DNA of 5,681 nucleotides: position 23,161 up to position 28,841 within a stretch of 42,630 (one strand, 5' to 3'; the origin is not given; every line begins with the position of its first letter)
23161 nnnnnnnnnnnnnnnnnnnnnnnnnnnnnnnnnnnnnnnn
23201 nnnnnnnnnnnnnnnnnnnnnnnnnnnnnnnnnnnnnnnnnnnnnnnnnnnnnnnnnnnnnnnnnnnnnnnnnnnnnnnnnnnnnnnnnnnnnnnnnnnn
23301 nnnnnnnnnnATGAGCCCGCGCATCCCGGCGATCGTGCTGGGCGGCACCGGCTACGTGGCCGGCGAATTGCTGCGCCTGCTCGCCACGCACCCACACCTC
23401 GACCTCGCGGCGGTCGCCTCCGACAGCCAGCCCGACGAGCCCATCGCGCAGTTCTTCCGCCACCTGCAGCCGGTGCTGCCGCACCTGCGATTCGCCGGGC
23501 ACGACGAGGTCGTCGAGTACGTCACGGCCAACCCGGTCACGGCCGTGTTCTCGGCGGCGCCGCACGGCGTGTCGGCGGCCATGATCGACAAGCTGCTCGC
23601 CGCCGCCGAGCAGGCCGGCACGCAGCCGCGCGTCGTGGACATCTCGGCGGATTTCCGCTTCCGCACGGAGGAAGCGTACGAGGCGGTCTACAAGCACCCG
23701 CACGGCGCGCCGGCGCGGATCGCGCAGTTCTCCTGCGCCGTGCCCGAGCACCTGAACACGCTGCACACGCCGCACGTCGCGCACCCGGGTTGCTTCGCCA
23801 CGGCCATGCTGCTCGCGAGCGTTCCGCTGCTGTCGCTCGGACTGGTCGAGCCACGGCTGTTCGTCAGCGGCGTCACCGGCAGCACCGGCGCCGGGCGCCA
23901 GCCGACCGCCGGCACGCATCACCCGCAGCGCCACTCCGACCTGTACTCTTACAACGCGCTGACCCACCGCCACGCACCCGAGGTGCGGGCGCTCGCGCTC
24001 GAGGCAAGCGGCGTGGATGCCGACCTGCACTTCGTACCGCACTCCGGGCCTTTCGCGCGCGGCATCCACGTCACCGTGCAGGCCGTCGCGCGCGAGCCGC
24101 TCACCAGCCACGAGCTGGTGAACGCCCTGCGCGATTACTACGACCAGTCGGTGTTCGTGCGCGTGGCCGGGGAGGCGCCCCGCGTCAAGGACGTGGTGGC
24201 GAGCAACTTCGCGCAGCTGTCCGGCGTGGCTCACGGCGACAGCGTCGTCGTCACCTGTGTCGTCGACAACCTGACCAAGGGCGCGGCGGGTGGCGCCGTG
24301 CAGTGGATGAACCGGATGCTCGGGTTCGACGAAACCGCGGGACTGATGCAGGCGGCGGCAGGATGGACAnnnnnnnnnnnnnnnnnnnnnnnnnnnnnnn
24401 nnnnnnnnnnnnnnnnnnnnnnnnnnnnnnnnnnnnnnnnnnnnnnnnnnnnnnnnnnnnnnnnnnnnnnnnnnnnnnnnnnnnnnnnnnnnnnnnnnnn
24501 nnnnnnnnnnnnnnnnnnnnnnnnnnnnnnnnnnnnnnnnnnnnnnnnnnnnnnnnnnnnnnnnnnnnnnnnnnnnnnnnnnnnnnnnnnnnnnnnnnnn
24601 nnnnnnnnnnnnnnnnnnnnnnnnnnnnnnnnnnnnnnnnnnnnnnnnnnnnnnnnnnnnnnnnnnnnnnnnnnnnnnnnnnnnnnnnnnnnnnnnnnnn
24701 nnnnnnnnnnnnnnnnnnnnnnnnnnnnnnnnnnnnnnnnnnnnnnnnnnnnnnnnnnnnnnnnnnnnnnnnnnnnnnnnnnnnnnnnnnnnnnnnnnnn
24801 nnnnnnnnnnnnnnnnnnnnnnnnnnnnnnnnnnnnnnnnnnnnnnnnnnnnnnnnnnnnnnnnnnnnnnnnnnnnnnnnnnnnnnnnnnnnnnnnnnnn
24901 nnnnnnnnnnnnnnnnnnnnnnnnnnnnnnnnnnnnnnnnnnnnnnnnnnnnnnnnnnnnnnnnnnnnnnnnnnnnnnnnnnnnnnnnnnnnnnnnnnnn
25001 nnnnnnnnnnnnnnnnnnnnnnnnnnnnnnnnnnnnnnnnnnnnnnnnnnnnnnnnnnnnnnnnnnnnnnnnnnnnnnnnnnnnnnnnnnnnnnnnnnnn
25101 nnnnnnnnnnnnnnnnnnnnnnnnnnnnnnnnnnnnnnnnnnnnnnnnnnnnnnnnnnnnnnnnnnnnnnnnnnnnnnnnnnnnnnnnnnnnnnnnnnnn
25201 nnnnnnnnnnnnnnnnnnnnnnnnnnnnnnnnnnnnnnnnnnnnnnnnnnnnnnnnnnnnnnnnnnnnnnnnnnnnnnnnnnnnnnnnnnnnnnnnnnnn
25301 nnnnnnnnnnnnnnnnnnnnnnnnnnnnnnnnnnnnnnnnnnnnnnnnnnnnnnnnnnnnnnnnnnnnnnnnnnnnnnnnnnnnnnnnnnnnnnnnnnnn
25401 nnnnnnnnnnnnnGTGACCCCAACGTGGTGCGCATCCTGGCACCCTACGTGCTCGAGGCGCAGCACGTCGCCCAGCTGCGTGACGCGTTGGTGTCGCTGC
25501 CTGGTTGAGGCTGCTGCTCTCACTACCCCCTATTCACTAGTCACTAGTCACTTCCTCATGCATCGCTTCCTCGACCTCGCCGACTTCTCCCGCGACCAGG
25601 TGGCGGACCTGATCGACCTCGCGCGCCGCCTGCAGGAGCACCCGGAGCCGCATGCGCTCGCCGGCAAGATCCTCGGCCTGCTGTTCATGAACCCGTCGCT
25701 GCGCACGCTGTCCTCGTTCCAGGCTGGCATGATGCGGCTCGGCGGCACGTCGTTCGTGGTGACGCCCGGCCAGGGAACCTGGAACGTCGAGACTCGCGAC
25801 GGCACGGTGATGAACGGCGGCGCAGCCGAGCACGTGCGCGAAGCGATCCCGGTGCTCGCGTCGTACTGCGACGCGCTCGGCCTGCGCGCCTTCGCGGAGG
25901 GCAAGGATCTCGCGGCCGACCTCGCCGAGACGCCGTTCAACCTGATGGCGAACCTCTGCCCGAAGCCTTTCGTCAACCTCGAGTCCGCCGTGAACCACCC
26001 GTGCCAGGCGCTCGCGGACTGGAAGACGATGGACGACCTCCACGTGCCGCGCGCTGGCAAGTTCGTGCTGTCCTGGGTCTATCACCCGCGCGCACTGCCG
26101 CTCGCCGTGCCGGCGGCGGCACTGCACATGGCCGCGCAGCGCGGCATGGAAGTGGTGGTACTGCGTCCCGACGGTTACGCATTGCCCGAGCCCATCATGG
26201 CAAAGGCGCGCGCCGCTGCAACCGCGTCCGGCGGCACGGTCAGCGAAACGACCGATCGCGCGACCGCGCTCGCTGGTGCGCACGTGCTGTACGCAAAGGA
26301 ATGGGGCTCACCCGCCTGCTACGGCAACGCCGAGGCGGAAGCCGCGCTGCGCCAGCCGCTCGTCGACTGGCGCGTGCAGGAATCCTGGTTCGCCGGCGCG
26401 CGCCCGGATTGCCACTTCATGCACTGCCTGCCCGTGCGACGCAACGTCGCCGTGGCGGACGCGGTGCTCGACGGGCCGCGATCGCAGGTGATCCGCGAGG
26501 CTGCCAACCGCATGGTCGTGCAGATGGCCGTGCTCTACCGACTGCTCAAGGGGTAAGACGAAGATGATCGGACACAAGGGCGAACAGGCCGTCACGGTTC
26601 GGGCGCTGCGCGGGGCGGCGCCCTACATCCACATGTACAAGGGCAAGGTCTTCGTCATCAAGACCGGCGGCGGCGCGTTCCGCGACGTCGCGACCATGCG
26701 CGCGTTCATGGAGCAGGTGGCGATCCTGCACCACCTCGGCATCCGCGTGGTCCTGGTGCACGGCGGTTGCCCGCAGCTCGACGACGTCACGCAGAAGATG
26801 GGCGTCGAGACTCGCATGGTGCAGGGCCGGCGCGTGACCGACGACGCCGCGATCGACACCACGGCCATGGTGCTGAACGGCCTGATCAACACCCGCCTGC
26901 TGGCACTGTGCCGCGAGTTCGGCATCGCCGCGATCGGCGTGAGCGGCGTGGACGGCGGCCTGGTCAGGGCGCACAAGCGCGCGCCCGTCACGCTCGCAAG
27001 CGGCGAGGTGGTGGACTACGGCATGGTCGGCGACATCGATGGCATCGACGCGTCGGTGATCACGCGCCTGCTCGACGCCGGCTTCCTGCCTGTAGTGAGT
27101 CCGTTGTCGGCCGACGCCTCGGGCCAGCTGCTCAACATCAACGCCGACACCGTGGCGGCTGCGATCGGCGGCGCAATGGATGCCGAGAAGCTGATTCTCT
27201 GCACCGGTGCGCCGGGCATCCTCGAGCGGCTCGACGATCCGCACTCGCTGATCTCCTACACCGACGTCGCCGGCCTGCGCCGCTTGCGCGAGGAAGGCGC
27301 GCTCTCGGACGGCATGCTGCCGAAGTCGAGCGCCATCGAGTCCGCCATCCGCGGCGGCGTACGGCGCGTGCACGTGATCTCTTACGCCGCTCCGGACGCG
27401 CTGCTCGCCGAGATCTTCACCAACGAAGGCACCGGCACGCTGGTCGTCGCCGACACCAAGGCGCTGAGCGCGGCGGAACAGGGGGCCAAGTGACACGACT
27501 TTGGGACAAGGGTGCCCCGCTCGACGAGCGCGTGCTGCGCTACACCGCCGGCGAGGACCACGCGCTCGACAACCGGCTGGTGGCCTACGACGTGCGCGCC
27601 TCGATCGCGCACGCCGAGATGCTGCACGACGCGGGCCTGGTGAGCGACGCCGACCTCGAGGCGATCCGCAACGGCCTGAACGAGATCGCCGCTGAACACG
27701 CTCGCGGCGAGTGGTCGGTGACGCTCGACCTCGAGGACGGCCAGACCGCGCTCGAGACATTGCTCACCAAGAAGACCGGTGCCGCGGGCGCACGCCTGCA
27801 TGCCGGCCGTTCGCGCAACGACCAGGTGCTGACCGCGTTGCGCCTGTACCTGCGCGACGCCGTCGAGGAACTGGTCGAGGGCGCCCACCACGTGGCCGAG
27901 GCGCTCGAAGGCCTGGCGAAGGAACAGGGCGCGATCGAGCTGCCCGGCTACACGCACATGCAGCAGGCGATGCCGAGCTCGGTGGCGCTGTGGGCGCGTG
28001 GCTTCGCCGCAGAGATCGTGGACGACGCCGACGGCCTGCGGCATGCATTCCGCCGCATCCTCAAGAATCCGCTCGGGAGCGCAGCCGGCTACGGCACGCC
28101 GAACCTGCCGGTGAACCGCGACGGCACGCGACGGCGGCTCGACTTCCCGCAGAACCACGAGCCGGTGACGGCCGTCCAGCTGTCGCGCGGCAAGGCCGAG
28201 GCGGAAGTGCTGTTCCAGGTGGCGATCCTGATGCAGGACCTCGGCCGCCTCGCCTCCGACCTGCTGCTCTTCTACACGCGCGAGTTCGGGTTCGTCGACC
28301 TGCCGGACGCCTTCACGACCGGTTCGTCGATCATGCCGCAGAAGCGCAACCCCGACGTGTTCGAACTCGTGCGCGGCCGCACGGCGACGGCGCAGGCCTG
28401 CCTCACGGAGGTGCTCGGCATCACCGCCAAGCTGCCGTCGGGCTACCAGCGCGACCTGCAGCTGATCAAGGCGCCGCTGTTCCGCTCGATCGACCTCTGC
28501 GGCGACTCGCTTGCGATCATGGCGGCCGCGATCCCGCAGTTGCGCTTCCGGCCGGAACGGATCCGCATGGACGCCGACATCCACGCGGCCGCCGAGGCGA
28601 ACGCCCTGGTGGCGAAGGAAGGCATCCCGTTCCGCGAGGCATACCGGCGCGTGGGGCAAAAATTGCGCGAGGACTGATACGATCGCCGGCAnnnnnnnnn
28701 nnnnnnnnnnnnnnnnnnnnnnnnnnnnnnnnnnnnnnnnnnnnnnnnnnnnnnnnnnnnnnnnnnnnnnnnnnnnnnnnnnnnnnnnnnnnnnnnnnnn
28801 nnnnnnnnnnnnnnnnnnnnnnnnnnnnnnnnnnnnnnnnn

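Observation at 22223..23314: Unassignable P-loop protein translationally coupled inside the arginine operon: candidate missing acylation or deacylation enzyme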

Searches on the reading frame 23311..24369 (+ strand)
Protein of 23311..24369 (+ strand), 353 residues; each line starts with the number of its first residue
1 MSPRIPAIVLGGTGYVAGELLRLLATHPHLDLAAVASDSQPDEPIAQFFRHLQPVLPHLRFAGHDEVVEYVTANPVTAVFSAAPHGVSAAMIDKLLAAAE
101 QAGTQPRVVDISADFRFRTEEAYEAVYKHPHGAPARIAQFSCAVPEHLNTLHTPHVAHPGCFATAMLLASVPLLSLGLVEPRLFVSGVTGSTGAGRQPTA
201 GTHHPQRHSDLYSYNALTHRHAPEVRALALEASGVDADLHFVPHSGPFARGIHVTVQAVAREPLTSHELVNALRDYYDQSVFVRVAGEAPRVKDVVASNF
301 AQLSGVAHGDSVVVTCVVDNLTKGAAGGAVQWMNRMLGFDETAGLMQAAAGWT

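Call 4: search_protein_families(library=pfam, proteins=[window:23311-24369:+], max_evalue=0.01)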
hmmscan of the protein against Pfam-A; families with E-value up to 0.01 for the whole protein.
window:23311-24369:+ (353 aa): 4 families
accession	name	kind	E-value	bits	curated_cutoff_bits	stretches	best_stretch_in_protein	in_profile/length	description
PF22698.1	Semialdhyde_dhC_1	-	2.2e-40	138.7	27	1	161-320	1-165/165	Semialdehyde dehydrogenase, dimerisation domain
PF01118.30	Semialdhyde_dh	-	1.9e-15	57.8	26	1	8-134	3-115/121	Semialdehyde dehydrogenase, NAD binding domain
PF02774.23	Semialdhyde_dhC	-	1.6e-05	25.5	26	1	178-323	8-184/184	Semialdehyde dehydrogenase, dimerisation domain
PF01001.24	HCV_NS4b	-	0.0063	16.6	27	0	282-337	139-191/192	Hepatitis C virus non-structural protein NS4b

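Call 5: search_protein_families(library=ncbifam, proteins=[window:23311-24369:+], max_evalue=0.01)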
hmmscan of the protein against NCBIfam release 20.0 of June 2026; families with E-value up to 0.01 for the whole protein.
window:23311-24369:+ (353 aa): 4 families
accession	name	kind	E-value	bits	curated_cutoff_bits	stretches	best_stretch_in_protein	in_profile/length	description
TIGR01850.1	argC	equivalog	6.5e-86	288.7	233.6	1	7-348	3-341/345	N-acetyl-gamma-glutamyl-phosphate reductase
TIGR01851.1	argC_other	equivalog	2.3e-21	76.4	229.85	1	153-338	107-309/310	N-acetyl-gamma-glutamyl-phosphate reductase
NF006416.0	PRK08664.1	subfamily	5.4e-06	25.8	232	1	7-50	6-50/350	aspartate-semialdehyde dehydrogenase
TIGR00978.1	asd_EA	equivalog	6.9e-05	22.1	301.2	1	9-95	5-94/342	aspartate-semialdehyde dehydrogenase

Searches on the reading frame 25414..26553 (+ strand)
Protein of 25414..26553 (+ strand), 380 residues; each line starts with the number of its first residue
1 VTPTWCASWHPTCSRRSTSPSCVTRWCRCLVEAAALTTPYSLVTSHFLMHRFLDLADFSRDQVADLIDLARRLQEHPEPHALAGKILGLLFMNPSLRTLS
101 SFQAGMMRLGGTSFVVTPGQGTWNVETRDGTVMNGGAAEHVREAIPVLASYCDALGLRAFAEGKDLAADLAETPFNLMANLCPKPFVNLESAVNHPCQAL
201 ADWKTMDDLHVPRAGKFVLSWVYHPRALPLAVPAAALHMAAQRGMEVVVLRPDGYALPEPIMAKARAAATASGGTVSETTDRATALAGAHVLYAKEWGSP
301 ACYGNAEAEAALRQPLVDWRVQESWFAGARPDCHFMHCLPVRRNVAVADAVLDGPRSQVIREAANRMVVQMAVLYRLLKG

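Call 4: search_protein_families(library=pfam, proteins=[window:25414-26553:+], max_evalue=0.01)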
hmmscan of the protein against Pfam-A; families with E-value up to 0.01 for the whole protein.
window:25414-26553:+ (380 aa): 3 families
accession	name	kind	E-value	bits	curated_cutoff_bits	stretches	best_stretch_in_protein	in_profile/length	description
PF00185.30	OTCace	-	1.8e-28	100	29.4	1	237-376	20-156/157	Aspartate/ornithine carbamoyltransferase, Asp/Orn binding domain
PF02729.26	OTCace_N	-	2.3e-27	96.3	29.9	1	52-206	3-146/148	Aspartate/ornithine carbamoyltransferase, carbamoyl-P binding domain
PF13458.12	Peripla_BP_6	-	0.0016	18.6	31.7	1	218-280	111-170/343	Periplasmic binding protein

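Call 5: search_protein_families(library=ncbifam, proteins=[window:25414-26553:+], max_evalue=0.01)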
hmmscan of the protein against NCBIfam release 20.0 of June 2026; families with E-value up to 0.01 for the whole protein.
window:25414-26553:+ (380 aa): 16 families
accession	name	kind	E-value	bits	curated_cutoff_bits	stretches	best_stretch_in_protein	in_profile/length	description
NF003384.0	PRK04523.1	equivalog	6e-106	354.3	288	1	49-378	3-333/336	N-acetylornithine carbamoyltransferase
NF001986.0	PRK00779.1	subfamily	5e-49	167.1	306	1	49-379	5-305/307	ornithine carbamoyltransferase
NF011380.0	PRK14805.1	equivalog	6.9e-42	143.5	421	1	49-379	1-301/302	ornithine carbamoyltransferase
TIGR00658.1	orni_carb_tr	equivalog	4e-40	137.9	280.85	1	51-378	2-303/304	ornithine carbamoyltransferase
TIGR04384.1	putr_carbamoyl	exception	3.3e-39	134.9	500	1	52-376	2-305/330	putrescine carbamoyltransferase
NF002032.1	PRK00856.1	equivalog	7e-19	68.1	263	1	52-377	3-296/297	aspartate carbamoyltransferase catalytic subunit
TIGR00670.1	asp_carb_tr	equivalog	2.9e-18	66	236.95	1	53-378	4-303/304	aspartate carbamoyltransferase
NF003286.0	PRK04284.1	subfamily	6.9e-18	64.8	515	1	50-344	7-279/332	ornithine carbamoyltransferase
NF005538.0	PRK07200.1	equivalog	1.6e-17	63.7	453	1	139-298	103-273/396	knotted carbamoyltransferase YgeW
TIGR03316.1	ygeW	equivalog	1.5e-16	60.3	500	1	186-299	153-271/391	knotted carbamoyltransferase YgeW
NF009213.0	PRK12562.1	subfamily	3.3e-16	59.6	559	1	45-342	2-278/334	ornithine carbamoyltransferase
NF011379.0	PRK14804.1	equivalog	5.6e-12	45.4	373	1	178-379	114-310/311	ornithine carbamoyltransferase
NF008853.0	PRK11891.1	equivalog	6.2e-12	44.8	560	1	50-378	89-398/430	aspartate carbamoyltransferase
NF002470.0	PRK01713.1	equivalog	1.1e-08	35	545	1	52-345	10-281/334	ornithine carbamoyltransferase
NF010387.0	PRK13814.1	equivalog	1.7e-07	30.4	660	1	324-376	249-301/310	aspartate carbamoyltransferase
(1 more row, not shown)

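Call 26: search_solved_structures(query=window:25414-26553:+, max_evalue=1e-20, show_alignments=3)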
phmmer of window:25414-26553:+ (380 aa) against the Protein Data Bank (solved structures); distinct sequences matched with E-value up to 1e-20: 27.
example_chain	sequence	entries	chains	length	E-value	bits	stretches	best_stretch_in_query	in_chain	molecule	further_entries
3l02_A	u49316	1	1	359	3.7e-65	223.8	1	45-377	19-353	N-acetylornithine carbamoyltransferase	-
3m4n_A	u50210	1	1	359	3.7e-65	223.8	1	45-377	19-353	N-acetylornithine carbamoyltransferase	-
3l05_A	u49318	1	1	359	9.6e-65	222.5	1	45-377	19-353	N-acetylornithine carbamoyltransferase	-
3l06_A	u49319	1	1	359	1.3e-64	222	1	45-377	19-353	N-acetylornithine carbamoyltransferase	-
3kzc_A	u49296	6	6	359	1.8e-64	221.6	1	45-377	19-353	N-acetylornithine carbamoyltransferase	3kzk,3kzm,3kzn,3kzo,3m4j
3m5c_A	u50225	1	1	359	1.8e-64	221.6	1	45-377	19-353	N-acetylornithine carbamoyltransferase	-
3m5d_A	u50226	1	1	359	1.8e-64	221.6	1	45-377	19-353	N-acetylornithine carbamoyltransferase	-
3l04_A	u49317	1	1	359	1.8e-64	221.5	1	45-377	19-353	N-acetylornithine carbamoyltransferase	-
1js1_X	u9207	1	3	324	6e-49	170.5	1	84-379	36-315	Transcarbamylase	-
2g7m_X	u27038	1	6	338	7.3e-49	170.2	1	84-379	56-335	putative ornithine carbamoyltransferase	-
2fg6_X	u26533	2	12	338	7.4e-49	170.2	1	84-379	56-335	putative ornithine carbamoyltransferase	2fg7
3gd5_A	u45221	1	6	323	3e-30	108.9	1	52-379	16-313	Ornithine carbamoyltransferase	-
1pvv_A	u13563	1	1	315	7.7e-30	107.6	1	52-378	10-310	Ornithine carbamoyltransferase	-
1a1s_A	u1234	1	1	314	7.9e-30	107.6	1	52-378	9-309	ORNITHINE CARBAMOYLTRANSFERASE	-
4ep1_A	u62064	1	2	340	9.2e-30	107.3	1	52-379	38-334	Ornithine carbamoyltransferase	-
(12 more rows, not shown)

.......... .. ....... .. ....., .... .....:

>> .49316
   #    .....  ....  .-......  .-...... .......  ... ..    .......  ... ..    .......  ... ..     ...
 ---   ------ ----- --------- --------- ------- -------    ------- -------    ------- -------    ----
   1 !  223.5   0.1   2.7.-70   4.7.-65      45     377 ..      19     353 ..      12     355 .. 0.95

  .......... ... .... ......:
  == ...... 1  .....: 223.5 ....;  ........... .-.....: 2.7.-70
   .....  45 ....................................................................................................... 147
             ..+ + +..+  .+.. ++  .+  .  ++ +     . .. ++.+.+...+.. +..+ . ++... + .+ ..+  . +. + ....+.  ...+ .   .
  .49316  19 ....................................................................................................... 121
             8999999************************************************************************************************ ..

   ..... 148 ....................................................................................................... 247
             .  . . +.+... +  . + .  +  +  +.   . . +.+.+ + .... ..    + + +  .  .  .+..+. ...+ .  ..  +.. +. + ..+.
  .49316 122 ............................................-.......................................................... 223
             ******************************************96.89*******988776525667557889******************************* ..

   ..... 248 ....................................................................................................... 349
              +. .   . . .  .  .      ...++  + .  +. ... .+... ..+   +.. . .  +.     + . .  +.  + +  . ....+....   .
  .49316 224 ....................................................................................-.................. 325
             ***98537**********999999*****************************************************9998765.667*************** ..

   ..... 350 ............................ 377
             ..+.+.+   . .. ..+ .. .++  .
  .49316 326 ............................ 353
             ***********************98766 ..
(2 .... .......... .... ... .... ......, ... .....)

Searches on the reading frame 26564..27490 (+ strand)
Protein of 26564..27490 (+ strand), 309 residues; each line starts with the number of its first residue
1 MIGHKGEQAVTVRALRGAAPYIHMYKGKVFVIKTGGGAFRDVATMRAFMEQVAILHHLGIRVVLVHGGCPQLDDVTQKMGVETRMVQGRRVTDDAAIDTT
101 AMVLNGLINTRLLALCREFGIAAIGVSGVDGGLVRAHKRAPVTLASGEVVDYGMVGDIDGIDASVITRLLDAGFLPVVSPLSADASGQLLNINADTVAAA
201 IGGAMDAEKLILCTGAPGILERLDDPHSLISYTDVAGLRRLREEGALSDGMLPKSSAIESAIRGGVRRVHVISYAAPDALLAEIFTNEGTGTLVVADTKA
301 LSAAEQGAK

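Call 4: search_protein_families(library=pfam, proteins=[window:26564-27490:+], max_evalue=0.01)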
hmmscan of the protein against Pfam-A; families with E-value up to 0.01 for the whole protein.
window:26564-27490:+ (309 aa): 1 family
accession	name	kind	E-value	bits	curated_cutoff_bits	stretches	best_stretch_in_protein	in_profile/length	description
PF00696.33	AA_kinase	-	2.5e-38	132.6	24.9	1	28-273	1-234/234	Amino acid kinase family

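Call 5: search_protein_families(library=ncbifam, proteins=[window:26564-27490:+], max_evalue=0.01)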
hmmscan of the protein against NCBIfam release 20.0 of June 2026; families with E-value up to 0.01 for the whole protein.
window:26564-27490:+ (309 aa): 12 families
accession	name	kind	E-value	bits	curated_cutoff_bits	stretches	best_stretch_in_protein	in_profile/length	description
TIGR00761.1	argB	equivalog_domain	9.5e-60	202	151.3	1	30-271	2-231/231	acetylglutamate kinase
NF003641.0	PRK05279.1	equivalog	2e-49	168.6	344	1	8-298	6-293/441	amino-acid N-acetyltransferase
TIGR01890.1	N-Ac-Glu-synth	equivalog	1.9e-48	165.5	202.85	1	12-297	2-280/429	amino-acid N-acetyltransferase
NF010659.0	PRK14058.1-1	equivalog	7.6e-41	140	223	1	30-289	2-263/267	[LysW]-aminoadipate kinase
NF003387.0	PRK04531.1-2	equivalog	5.5e-35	120.7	426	1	26-295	35-287/441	acetylglutamate kinase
NF010661.0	PRK14058.1-3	equivalog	1.8e-32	112.6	251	1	30-295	3-271/283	acetylglutamate/acetylaminoadipate kinase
NF010662.0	PRK14058.1-4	equivalog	2.5e-29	102.3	194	1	30-294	2-261/264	[LysW]-aminoadipate/[LysW]-glutamate kinase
NF003386.0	PRK04531.1-1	equivalog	3.4e-24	85.6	417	1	29-303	43-300/442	acetylglutamate kinase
NF010660.0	PRK14058.1-2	equivalog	1.8e-12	47.7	241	1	31-214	3-189/249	[LysW]-aminoadipate/[LysW]-glutamate kinase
TIGR01027.1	proB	equivalog_domain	3.9e-05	23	186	1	166-305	117-262/363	glutamate 5-kinase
NF009007.0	PRK12352.1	subfamily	0.00023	20.2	266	1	172-290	194-311/316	carbamate kinase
TIGR00746.1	arcC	equivalog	0.0053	15.8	358.25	0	172-266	189-284/309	carbamate kinase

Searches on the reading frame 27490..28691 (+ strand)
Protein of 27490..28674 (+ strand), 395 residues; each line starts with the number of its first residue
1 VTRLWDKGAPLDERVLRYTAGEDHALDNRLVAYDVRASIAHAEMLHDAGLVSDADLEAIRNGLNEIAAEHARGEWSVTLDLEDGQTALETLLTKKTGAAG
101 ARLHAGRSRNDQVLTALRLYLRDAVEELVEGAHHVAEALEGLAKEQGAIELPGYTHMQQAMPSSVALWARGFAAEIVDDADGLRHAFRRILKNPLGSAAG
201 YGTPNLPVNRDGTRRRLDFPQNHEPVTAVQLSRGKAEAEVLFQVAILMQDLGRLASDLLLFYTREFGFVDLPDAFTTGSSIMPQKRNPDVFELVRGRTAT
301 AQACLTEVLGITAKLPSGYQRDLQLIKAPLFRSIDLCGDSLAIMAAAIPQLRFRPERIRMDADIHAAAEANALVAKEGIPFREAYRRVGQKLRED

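Call 4: search_protein_families(library=pfam, proteins=[window:27711-28691:+], max_evalue=0.01)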
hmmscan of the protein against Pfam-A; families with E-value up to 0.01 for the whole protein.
window:27711-28691:+ (327 aa): 0 families

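Call 5: search_protein_families(library=ncbifam, proteins=[window:27711-28691:+], max_evalue=0.01)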
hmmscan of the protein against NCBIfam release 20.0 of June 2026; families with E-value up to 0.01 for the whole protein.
window:27711-28691:+ (327 aa): 0 families

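Call 52: search_protein_families(library=pfam, proteins=[window:27490-28674:+], max_evalue=0.001)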
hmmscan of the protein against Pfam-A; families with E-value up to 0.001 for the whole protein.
window:27490-28674:+ (395 aa): 2 families
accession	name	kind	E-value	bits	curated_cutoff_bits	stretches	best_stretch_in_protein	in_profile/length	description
PF00206.25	Lyase_1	-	2e-46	159.3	27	1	23-298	17-307/312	Lyase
PF14698.11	ASL_C2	-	0.00032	21.5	27.3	1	366-390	4-27/69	Argininosuccinate lyase C-terminal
